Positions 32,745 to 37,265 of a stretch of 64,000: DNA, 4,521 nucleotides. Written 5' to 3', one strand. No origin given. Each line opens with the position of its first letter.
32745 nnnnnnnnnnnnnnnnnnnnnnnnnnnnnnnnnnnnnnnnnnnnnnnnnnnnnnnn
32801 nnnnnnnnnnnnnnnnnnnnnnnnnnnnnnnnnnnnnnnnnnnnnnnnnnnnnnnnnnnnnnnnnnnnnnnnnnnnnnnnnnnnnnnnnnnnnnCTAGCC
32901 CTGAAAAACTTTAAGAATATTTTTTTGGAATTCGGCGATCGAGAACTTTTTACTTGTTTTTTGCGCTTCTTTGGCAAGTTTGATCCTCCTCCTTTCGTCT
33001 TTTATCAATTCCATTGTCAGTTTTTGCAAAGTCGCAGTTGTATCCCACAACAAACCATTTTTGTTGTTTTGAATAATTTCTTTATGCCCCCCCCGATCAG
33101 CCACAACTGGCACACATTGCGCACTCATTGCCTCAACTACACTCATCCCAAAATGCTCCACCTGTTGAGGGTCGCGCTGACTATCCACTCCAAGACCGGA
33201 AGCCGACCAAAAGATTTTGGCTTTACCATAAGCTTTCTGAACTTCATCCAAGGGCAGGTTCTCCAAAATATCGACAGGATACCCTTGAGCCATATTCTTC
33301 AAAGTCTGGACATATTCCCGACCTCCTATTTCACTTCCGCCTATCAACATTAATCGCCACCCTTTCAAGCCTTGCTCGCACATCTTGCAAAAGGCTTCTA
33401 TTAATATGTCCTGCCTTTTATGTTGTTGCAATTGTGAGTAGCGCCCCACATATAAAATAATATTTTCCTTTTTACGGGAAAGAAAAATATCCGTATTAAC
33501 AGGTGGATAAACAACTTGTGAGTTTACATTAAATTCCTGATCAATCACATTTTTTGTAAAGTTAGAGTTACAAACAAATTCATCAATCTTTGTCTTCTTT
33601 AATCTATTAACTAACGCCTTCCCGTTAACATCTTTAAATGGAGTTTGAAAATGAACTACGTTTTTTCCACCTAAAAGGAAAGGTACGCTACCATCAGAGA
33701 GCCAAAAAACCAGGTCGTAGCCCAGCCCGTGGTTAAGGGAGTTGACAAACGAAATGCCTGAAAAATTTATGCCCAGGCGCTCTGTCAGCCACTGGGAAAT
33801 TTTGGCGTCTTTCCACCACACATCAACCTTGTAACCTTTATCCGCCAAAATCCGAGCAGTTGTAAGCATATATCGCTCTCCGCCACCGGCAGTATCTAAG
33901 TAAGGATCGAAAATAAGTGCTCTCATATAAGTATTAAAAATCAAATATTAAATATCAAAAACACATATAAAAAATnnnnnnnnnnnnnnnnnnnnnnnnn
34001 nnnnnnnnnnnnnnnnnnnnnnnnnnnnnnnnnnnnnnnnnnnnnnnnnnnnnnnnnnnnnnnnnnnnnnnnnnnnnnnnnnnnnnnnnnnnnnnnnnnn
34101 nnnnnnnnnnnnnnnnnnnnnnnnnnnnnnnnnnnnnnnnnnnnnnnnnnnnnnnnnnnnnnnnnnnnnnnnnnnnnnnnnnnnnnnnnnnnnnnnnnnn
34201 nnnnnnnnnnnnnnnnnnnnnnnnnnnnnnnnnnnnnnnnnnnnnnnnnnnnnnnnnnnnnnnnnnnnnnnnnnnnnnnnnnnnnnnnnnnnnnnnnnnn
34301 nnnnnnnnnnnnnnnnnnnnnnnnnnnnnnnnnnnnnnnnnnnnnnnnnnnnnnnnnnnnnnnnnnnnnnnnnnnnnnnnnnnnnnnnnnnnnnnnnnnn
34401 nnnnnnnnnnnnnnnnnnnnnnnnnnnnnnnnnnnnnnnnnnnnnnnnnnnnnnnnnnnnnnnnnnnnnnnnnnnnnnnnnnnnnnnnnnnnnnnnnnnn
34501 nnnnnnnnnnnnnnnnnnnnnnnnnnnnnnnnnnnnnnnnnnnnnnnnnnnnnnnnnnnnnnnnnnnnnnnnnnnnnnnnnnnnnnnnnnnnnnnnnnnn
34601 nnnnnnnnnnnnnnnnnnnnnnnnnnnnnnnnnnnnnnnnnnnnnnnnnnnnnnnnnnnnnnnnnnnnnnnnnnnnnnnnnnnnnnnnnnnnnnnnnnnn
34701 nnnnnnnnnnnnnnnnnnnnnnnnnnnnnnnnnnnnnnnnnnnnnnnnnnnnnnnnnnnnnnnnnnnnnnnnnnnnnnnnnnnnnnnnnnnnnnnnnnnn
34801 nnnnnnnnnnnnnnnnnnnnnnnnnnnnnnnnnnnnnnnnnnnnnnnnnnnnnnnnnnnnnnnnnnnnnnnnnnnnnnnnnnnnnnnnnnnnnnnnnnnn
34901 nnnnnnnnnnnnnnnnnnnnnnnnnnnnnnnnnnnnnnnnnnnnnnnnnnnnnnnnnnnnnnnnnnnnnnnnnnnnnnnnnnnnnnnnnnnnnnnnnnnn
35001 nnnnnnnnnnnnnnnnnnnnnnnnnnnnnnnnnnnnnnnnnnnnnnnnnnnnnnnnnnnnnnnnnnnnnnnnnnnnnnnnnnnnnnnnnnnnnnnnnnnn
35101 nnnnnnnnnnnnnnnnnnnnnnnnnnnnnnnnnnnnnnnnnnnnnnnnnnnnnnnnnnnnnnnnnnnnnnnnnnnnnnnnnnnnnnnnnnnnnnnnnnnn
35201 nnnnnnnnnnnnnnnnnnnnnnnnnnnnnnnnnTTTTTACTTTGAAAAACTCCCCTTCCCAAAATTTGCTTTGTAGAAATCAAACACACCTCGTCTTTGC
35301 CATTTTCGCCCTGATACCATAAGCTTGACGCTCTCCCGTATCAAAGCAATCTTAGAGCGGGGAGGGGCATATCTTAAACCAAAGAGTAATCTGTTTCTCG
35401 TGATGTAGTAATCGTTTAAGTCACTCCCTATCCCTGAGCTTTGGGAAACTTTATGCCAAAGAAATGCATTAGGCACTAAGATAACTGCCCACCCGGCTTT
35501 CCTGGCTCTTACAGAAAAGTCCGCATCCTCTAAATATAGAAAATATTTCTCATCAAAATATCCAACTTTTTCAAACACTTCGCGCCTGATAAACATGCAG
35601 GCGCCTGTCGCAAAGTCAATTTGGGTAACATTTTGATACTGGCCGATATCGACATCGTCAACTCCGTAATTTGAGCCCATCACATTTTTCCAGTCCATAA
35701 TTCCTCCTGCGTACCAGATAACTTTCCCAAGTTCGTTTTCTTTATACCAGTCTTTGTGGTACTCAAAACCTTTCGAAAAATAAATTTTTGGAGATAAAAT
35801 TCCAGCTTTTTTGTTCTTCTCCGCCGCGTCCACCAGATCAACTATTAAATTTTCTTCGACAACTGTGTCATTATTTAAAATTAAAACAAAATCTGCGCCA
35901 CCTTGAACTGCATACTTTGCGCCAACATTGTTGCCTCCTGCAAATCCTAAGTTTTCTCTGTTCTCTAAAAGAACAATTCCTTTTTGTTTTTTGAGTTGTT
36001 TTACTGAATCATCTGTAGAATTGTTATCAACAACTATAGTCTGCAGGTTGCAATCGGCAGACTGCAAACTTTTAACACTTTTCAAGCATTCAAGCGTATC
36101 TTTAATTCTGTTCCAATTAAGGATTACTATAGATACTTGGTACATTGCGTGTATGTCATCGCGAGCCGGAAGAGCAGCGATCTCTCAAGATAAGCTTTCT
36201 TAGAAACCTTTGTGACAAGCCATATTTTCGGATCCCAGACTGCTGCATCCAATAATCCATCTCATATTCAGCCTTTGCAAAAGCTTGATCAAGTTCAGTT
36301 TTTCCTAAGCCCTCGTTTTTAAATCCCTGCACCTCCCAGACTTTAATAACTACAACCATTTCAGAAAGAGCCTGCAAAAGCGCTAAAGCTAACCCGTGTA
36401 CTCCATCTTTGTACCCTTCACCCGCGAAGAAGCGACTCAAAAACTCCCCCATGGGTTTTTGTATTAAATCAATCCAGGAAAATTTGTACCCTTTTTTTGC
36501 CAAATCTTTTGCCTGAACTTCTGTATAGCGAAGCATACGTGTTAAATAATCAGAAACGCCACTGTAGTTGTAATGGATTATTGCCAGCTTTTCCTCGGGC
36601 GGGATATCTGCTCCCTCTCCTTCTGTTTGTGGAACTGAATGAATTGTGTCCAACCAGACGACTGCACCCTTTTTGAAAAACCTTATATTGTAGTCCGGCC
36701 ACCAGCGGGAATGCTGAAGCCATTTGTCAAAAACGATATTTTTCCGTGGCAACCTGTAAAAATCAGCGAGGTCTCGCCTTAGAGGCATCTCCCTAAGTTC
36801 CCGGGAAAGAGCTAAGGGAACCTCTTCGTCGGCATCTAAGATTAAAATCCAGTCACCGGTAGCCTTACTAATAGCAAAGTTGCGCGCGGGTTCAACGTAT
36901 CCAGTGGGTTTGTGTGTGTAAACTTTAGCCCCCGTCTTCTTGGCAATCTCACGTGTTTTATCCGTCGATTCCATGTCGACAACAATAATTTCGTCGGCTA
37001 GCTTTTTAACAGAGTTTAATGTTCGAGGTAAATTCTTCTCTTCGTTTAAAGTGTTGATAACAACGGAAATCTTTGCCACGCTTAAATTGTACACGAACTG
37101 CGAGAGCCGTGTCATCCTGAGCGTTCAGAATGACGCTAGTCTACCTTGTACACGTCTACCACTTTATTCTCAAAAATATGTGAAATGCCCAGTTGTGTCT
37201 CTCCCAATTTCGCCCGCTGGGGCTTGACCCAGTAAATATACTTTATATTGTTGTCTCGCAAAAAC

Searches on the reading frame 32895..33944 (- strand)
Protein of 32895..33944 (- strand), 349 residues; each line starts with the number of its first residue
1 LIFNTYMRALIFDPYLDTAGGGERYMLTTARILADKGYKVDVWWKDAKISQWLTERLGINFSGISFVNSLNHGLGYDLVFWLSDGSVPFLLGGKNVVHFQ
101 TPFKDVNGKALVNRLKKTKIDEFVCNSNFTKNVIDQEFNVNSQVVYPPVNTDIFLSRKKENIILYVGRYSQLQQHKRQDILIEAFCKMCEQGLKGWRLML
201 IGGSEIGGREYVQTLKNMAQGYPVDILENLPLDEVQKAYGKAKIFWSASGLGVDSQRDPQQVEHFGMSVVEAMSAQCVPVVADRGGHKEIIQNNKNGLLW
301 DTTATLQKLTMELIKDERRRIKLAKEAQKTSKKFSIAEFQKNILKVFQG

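Call 15: search_protein_families(library=pfam, proteins=[window:32895-33944:-], max_evalue=0.001)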
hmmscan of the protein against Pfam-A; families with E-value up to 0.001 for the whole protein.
window:32895-33944:- (349 aa): 4 families
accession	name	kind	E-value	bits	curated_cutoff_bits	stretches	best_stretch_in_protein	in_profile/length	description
PF00534.26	Glycos_transf_1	-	5.6e-25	88.3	26.4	1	155-329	10-171/172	Glycosyl transferases group 1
PF13692.12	Glyco_trans_1_4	-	6.5e-17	62.6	27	1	161-310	2-136/142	Glycosyl transferases group 1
PF13439.12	Glyco_transf_4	-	8.8e-07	29.5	28.5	1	20-152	2-169/170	Glycosyltransferase Family 4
PF13524.12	Glyco_trans_1_2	-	9.9e-05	22.8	25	1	194-331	13-129/144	Glycosyl transferase-like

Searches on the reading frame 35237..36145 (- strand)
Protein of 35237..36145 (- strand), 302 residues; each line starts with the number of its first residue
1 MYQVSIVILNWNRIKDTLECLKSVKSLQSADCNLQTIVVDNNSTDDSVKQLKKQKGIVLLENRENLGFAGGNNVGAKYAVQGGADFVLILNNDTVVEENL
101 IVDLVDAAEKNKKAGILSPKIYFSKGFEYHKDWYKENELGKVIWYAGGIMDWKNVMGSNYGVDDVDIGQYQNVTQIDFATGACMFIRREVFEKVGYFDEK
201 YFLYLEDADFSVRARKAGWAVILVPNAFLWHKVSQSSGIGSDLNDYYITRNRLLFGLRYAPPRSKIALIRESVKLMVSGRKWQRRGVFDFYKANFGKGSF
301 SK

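Call 15: search_protein_families(library=pfam, proteins=[window:35237-36145:-], max_evalue=0.001)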
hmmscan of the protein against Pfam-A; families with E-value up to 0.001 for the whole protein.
window:35237-36145:- (302 aa): 5 families
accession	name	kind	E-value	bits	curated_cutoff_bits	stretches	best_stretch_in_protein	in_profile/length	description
PF00535.33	Glycos_transf_2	-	9.8e-20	71.6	23.3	1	5-194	1-167/168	Glycosyl transferase family 2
PF13641.12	Glyco_tranf_2_3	-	8.3e-16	59.1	27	1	4-232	3-212/230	Glycosyltransferase like family 2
PF13632.12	Glyco_trans_2_3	-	3.6e-13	50.2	27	1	87-258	2-146/198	Glycosyl transferase family group 2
PF13506.12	Glyco_transf_21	-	5.9e-07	29.6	21.7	1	171-235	94-158/174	Glycosyl transferase family 21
PF10111.15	Glyco_tranf_2_2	-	2.9e-05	24.1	27.3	0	27-96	26-94/276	Glycosyltransferase like family 2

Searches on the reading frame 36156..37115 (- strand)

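Call 15: search_protein_families(library=pfam, proteins=[window:36156-37115:-], max_evalue=0.001)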
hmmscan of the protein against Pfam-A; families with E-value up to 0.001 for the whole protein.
window:36156-37115:- (319 aa): 2 families
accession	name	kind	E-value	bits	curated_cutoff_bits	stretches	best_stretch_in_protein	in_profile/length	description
PF00535.33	Glycos_transf_2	-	4.7e-23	82.4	23.3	1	17-149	1-140/168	Glycosyl transferase family 2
PF13704.12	Glyco_tranf_2_4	-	4.7e-07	30.6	27.5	1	24-98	2-83/98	Glycosyl transferase family 2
